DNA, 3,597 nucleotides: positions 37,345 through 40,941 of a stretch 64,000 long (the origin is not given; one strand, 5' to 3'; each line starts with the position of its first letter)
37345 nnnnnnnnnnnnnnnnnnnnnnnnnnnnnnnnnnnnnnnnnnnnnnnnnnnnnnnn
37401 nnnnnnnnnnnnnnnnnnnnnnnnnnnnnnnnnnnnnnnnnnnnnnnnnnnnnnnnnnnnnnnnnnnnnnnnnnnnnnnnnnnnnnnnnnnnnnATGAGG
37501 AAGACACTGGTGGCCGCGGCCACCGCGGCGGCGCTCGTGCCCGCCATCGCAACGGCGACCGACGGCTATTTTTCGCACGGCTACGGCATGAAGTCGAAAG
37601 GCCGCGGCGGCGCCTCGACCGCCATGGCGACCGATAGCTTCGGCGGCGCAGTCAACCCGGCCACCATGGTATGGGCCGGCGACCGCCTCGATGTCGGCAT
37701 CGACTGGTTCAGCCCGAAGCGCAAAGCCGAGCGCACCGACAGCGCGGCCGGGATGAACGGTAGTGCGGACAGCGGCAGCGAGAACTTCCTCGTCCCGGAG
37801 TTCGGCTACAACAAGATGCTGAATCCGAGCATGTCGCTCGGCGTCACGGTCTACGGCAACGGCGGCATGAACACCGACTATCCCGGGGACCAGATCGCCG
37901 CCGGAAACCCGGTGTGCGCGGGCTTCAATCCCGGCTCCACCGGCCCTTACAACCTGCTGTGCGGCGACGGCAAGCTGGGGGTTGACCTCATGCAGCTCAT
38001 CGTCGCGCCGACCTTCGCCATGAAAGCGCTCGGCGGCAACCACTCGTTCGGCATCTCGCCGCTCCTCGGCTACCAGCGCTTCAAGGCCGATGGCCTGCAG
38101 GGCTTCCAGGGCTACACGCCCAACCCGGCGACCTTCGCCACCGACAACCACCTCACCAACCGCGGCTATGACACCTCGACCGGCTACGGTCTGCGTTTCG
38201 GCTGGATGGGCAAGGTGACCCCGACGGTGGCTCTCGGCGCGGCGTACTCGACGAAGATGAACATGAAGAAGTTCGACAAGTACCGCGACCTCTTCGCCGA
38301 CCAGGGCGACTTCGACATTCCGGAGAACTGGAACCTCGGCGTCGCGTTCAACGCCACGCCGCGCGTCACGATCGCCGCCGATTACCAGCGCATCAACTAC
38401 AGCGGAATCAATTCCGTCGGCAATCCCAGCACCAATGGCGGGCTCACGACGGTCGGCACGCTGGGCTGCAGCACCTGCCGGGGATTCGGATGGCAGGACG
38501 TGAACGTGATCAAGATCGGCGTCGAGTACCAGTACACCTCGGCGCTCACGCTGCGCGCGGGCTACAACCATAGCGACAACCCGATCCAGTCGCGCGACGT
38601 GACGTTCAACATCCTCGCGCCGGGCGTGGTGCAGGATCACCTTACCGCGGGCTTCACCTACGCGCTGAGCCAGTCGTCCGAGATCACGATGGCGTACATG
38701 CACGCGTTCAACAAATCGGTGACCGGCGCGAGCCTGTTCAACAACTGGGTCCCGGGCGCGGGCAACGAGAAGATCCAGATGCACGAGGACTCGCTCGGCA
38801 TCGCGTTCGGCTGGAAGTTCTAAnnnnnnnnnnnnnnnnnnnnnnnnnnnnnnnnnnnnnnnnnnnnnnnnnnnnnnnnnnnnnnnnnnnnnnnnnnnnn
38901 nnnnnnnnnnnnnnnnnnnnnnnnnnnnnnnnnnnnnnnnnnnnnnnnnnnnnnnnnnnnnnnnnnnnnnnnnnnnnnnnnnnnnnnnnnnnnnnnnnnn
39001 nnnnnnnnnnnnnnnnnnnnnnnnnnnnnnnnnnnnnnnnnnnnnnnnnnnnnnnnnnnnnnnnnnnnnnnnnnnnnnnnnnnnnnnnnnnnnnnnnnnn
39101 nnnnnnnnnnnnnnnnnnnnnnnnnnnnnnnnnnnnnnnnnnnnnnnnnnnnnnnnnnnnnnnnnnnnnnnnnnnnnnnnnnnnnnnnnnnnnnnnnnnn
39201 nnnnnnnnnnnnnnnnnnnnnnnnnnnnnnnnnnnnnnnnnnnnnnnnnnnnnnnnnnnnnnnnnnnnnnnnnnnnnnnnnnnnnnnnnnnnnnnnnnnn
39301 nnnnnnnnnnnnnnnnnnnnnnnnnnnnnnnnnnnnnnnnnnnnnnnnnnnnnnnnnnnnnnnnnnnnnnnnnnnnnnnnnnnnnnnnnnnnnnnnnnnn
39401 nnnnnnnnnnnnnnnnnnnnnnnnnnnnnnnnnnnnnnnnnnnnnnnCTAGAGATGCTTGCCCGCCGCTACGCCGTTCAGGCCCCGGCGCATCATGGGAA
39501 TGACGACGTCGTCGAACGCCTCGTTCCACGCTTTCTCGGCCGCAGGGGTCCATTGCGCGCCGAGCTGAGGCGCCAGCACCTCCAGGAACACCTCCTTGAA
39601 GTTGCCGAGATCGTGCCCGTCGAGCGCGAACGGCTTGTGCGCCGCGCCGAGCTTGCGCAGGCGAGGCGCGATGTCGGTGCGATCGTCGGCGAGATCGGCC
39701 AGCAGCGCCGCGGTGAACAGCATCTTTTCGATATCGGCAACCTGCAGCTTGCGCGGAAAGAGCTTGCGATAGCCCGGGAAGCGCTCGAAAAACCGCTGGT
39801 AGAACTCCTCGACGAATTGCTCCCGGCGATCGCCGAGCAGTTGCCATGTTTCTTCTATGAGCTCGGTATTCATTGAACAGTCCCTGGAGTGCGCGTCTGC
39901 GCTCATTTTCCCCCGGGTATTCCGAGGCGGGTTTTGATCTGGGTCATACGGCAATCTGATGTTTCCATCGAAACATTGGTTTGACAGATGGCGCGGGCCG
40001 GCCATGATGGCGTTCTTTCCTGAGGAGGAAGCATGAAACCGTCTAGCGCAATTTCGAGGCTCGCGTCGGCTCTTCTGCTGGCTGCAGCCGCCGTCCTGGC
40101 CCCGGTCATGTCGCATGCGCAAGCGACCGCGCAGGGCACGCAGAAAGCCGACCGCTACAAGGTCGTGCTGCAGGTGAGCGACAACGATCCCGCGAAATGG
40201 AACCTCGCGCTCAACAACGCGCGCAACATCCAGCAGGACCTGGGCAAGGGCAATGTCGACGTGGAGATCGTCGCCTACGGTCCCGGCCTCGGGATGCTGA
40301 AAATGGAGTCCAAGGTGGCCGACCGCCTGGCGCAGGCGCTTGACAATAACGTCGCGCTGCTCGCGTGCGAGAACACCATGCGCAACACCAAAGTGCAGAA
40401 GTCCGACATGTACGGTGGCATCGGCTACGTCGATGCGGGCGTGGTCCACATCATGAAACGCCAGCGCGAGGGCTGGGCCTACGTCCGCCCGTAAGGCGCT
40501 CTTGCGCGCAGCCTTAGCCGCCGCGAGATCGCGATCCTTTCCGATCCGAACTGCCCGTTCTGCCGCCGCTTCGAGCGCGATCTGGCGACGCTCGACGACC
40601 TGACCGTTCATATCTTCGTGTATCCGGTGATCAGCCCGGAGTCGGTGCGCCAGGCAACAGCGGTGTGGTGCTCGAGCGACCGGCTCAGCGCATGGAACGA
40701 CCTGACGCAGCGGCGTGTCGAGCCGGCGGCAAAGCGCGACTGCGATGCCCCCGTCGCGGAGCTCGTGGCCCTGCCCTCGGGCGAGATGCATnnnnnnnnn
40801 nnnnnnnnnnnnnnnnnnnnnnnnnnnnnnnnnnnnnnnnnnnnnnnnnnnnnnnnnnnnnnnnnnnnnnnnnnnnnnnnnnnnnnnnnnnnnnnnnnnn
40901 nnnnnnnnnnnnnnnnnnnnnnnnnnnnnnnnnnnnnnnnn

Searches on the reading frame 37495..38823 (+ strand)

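Call 75: search_protein_families(library=pfam, max_evalue=0.00001, proteins=[window:37495-38823:+])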
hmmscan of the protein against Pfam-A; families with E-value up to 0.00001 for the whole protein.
window:37495-38823:+ (442 aa): 1 family
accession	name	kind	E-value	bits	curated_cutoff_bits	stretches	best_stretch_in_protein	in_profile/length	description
PF03349.22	Toluene_X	-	6.1e-24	84.7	29.7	1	40-410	28-388/421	Outer membrane protein transport protein (OMPP1/FadL/TodX)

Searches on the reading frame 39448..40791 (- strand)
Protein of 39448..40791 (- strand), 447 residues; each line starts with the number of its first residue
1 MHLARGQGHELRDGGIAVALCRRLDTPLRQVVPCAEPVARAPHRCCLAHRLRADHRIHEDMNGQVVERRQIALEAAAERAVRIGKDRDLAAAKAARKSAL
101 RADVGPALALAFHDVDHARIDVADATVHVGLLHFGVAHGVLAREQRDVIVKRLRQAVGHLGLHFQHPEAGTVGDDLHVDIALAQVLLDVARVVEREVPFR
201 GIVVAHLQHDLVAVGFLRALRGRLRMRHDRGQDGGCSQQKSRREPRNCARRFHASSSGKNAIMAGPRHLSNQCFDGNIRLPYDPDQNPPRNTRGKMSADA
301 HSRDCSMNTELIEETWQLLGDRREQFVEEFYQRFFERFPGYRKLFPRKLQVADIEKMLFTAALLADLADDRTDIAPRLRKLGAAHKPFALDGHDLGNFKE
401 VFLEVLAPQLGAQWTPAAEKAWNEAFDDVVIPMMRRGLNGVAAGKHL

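Call 75: search_protein_families(library=pfam, max_evalue=0.00001, proteins=[window:39448-40791:-])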
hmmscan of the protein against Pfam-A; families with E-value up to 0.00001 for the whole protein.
window:39448-40791:- (447 aa): 1 family
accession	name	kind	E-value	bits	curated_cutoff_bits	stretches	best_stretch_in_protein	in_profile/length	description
PF00042.28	Globin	-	6.3e-12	46.5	22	1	329-430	2-114/117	Globin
